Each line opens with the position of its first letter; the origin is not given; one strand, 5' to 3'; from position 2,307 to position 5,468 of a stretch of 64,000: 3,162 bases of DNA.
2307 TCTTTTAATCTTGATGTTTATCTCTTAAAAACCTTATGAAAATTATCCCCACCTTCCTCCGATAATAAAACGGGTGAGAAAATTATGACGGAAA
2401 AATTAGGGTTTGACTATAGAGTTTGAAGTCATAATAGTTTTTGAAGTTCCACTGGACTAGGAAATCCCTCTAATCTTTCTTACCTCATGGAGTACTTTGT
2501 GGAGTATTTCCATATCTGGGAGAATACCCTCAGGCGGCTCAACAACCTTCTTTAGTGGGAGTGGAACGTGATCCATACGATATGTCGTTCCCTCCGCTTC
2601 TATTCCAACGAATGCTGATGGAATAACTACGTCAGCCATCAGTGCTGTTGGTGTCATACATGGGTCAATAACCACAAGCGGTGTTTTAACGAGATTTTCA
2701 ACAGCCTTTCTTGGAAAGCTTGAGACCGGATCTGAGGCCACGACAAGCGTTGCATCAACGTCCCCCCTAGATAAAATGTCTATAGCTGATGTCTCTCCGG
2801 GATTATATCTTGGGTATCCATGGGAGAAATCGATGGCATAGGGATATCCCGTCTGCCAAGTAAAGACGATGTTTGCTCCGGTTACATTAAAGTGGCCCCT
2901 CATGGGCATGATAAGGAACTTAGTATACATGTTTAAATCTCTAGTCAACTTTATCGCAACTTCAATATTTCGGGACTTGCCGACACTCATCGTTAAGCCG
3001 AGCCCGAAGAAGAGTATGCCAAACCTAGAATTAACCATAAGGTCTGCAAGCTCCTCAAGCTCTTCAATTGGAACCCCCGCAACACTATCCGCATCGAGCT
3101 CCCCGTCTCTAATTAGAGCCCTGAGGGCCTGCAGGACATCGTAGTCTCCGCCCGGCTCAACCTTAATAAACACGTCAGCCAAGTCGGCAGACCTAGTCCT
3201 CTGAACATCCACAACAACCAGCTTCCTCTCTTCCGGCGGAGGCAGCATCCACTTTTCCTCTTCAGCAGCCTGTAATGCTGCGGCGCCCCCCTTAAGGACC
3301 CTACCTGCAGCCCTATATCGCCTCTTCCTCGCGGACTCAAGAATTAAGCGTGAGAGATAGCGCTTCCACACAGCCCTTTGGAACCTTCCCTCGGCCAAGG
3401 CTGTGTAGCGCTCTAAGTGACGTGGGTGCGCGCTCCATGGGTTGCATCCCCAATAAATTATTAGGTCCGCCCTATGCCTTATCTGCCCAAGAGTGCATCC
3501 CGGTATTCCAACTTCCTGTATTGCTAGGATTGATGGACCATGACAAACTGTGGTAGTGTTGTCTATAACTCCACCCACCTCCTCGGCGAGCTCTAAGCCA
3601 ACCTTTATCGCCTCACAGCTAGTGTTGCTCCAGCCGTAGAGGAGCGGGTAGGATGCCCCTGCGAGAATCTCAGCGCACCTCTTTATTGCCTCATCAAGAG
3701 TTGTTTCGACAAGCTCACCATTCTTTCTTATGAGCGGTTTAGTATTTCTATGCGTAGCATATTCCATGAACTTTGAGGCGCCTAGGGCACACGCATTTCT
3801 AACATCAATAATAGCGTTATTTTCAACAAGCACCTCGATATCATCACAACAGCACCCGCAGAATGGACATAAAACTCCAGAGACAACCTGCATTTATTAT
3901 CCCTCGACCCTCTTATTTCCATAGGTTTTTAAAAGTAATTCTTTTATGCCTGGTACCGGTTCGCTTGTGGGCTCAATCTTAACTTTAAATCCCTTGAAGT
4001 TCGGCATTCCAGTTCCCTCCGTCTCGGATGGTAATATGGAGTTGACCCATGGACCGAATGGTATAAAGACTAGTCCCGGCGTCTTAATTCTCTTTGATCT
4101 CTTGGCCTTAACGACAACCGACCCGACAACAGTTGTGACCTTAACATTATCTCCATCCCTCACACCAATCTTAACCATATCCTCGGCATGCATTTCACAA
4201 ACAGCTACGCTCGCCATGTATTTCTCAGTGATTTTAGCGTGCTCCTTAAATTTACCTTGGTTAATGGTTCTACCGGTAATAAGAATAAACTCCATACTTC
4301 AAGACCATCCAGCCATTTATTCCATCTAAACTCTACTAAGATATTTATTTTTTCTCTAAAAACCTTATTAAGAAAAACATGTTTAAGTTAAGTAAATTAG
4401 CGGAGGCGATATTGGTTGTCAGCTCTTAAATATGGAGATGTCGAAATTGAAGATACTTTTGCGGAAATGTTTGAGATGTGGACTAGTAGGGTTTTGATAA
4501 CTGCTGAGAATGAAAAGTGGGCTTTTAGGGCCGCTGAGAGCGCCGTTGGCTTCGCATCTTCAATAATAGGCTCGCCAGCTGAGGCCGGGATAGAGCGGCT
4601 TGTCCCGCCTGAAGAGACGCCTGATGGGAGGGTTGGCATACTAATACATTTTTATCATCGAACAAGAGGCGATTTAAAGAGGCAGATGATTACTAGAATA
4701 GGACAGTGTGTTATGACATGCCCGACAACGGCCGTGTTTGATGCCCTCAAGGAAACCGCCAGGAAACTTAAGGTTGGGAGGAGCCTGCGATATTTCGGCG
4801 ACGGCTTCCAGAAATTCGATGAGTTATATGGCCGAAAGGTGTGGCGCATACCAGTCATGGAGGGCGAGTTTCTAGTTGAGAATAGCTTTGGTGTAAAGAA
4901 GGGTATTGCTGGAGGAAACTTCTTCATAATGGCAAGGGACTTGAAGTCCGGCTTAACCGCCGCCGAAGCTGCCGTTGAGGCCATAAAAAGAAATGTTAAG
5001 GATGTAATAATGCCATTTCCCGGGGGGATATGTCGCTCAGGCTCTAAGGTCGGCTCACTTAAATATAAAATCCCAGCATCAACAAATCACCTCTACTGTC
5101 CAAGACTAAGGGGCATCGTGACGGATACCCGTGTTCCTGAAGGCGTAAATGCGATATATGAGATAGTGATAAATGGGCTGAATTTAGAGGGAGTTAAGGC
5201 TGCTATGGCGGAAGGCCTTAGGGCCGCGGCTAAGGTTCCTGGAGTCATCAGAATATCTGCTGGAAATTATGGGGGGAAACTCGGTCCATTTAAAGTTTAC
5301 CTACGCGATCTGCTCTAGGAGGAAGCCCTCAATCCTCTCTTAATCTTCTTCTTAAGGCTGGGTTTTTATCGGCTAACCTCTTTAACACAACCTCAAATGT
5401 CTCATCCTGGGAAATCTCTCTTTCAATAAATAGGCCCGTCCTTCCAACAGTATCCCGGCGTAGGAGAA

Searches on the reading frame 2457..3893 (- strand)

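Call 93: search_protein_families(library=pfam, proteins=[window:2457-3893:-], max_evalue=0.00001)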
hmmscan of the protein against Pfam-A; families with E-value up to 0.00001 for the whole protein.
window:2457-3893:- (478 aa): 1 family
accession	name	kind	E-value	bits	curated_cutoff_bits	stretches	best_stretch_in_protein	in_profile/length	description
PF00384.28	Molybdopterin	-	4e-11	43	24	0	371-467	251-350/353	Molybdopterin oxidoreductase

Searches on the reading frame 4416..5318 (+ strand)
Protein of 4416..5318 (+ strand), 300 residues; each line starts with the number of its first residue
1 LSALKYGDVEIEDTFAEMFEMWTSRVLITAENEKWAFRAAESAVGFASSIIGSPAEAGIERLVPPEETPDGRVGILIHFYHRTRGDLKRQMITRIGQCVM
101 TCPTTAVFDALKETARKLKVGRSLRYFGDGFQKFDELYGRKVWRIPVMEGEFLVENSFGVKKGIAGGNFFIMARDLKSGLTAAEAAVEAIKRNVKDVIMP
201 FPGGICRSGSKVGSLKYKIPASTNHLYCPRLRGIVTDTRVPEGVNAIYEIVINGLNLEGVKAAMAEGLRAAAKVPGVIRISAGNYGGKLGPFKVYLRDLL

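Call 93: search_protein_families(library=pfam, proteins=[window:4416-5318:+], max_evalue=0.00001)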
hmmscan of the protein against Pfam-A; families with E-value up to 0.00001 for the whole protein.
window:4416-5318:+ (300 aa): 2 families
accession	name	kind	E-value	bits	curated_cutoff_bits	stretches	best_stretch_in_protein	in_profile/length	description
PF02741.20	FTR_C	-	2.5e-63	213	25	1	150-299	1-149/149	FTR, proximal lobe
PF01913.23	FTR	-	2.5e-56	190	27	1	5-147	2-142/142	Formylmethanofuran-tetrahydromethanopterin formyltransferase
